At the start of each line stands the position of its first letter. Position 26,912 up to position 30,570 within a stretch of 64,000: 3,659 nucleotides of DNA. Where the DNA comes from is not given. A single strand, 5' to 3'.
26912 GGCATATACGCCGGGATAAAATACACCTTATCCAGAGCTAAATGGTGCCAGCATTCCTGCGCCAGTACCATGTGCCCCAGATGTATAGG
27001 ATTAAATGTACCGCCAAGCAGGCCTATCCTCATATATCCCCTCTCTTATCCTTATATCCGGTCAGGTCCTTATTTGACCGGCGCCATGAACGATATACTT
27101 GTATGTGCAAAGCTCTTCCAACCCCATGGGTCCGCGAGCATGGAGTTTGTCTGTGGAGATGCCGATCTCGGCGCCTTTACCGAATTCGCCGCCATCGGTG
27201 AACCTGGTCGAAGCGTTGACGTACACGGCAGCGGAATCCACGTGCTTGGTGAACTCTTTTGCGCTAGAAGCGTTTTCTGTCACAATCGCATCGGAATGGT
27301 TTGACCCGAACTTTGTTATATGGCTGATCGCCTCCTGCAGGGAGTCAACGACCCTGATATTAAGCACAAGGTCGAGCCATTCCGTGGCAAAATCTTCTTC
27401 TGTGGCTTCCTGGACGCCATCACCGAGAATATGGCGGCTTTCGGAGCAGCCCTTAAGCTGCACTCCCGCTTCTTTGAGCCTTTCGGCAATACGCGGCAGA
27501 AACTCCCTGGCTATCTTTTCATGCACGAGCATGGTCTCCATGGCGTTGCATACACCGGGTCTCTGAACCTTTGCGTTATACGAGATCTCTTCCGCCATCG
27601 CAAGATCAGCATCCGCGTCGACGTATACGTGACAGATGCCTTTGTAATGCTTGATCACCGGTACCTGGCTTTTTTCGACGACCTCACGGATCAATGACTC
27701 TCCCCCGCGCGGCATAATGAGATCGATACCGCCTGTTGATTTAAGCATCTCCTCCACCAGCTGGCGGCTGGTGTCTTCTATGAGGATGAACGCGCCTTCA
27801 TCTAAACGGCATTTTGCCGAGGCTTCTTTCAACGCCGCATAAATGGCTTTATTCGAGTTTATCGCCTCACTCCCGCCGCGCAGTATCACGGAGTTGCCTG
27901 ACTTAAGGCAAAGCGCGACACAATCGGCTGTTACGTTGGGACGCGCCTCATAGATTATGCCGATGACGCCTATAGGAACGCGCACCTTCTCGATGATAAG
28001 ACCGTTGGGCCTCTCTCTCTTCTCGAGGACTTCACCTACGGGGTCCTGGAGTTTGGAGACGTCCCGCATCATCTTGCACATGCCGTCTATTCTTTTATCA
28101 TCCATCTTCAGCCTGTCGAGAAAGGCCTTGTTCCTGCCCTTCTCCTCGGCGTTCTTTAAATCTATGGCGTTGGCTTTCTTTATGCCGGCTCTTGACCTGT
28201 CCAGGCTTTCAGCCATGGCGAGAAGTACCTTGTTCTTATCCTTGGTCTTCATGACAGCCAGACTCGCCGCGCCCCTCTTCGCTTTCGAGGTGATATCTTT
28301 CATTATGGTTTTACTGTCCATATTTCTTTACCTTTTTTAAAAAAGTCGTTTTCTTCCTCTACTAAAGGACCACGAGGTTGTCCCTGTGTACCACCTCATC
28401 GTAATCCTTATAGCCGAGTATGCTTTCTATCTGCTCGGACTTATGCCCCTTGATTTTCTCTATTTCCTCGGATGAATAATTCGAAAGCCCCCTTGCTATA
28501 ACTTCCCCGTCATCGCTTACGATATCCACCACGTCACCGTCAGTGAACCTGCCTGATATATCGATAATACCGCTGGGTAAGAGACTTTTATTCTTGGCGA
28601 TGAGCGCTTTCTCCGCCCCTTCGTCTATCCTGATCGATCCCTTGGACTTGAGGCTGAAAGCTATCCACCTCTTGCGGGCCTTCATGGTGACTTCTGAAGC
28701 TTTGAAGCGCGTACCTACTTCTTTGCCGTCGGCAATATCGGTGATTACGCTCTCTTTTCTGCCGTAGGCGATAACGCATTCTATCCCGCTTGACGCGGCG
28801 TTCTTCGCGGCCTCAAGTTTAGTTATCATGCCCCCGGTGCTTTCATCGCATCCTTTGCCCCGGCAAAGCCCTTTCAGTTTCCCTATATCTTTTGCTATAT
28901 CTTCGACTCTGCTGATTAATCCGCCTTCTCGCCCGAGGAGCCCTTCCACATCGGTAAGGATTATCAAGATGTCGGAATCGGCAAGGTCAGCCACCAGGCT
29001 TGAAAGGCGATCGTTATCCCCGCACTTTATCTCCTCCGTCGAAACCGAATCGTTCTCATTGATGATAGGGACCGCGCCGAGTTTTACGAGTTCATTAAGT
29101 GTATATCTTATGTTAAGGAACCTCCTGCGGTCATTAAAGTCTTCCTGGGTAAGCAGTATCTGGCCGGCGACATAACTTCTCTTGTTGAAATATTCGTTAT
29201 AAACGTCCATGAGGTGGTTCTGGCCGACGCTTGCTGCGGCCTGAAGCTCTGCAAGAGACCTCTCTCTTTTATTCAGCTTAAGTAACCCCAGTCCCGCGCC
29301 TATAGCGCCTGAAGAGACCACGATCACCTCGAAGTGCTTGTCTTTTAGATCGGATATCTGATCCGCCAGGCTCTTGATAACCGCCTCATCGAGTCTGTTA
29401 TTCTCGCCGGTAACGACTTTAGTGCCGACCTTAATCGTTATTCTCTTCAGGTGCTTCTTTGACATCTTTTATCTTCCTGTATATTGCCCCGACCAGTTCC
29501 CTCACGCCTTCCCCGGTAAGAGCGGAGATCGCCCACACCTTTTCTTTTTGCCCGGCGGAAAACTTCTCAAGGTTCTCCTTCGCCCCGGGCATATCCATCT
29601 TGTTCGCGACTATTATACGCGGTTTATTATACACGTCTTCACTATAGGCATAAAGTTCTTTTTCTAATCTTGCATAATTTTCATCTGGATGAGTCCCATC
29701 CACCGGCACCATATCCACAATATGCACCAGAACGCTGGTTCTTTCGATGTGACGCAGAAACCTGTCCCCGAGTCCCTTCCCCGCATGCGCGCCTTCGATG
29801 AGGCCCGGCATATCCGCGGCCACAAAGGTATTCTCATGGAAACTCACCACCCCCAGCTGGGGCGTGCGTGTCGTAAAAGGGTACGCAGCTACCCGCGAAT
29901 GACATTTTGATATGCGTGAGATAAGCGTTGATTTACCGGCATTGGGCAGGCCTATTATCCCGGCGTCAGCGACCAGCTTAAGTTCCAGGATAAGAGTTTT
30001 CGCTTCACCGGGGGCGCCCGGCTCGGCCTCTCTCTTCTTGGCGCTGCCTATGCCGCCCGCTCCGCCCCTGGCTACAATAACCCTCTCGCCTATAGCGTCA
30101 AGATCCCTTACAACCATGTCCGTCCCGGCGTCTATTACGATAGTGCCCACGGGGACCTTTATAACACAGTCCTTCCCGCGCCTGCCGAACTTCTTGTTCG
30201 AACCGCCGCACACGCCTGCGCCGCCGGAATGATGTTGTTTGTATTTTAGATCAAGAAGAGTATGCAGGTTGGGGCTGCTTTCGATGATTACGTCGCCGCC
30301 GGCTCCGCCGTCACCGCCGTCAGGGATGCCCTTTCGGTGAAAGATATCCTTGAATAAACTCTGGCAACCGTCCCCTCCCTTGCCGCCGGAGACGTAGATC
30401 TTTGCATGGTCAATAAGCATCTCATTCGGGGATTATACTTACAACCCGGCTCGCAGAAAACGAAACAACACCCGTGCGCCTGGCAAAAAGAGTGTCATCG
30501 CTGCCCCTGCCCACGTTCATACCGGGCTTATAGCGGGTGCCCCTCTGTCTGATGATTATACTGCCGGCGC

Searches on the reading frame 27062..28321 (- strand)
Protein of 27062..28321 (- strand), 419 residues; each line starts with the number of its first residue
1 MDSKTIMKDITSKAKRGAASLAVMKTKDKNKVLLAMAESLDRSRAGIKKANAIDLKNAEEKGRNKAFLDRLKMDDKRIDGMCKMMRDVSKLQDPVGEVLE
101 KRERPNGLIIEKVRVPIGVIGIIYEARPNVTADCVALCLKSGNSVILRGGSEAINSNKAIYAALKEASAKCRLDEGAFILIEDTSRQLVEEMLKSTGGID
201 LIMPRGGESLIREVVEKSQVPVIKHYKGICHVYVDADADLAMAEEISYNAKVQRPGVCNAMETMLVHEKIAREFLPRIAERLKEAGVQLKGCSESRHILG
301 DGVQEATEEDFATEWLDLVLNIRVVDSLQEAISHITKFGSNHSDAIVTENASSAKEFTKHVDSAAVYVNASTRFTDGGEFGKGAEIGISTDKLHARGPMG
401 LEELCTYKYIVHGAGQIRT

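Call 54: search_protein_families(library=pfam, proteins=[window:27062-28321:-], max_evalue=0.00001)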
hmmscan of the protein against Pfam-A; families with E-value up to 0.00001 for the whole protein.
window:27062-28321:- (419 aa): 1 family
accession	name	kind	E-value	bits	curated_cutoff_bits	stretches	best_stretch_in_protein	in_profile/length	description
PF00171.27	Aldedh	-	5.4e-20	71.8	23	1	8-286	32-297/461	Aldehyde dehydrogenase family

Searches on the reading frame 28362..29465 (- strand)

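Call 54: search_protein_families(library=pfam, proteins=[window:28362-29465:-], max_evalue=0.00001)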
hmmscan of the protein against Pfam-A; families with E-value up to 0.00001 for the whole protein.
window:28362-29465:- (367 aa): 2 families
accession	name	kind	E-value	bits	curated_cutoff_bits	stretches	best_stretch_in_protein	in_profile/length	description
PF00696.33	AA_kinase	-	3.6e-37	128.8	24.9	1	7-233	1-233/234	Amino acid kinase family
PF01472.26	PUA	-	2.1e-23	82.5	24.8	1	276-350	1-74/74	PUA domain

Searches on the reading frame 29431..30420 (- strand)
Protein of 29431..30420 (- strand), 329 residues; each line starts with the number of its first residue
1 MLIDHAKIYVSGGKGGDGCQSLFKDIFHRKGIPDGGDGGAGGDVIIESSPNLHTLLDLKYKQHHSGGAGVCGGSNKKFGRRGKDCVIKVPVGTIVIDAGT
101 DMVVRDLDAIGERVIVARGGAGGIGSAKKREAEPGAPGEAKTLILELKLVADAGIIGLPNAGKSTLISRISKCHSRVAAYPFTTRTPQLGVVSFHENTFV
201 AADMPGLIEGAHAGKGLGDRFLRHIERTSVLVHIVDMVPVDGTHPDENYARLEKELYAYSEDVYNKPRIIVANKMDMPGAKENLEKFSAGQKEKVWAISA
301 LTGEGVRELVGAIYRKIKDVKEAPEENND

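Call 54: search_protein_families(library=pfam, proteins=[window:29431-30420:-], max_evalue=0.00001)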
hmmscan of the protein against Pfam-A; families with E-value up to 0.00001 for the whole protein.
window:29431-30420:- (329 aa): 3 families
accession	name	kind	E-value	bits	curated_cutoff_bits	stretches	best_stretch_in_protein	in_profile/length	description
PF01018.28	GTP1_OBG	-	8.8e-42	142.8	27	1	3-149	1-155/155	GTP1/OBG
PF01926.29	MMR_HSR1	-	1.2e-26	93.5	21.9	1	153-274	2-113/113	50S ribosome-binding GTPase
PF02421.24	FeoB_N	-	2.4e-09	37.3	27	1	155-312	5-155/156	Ferrous iron transport protein B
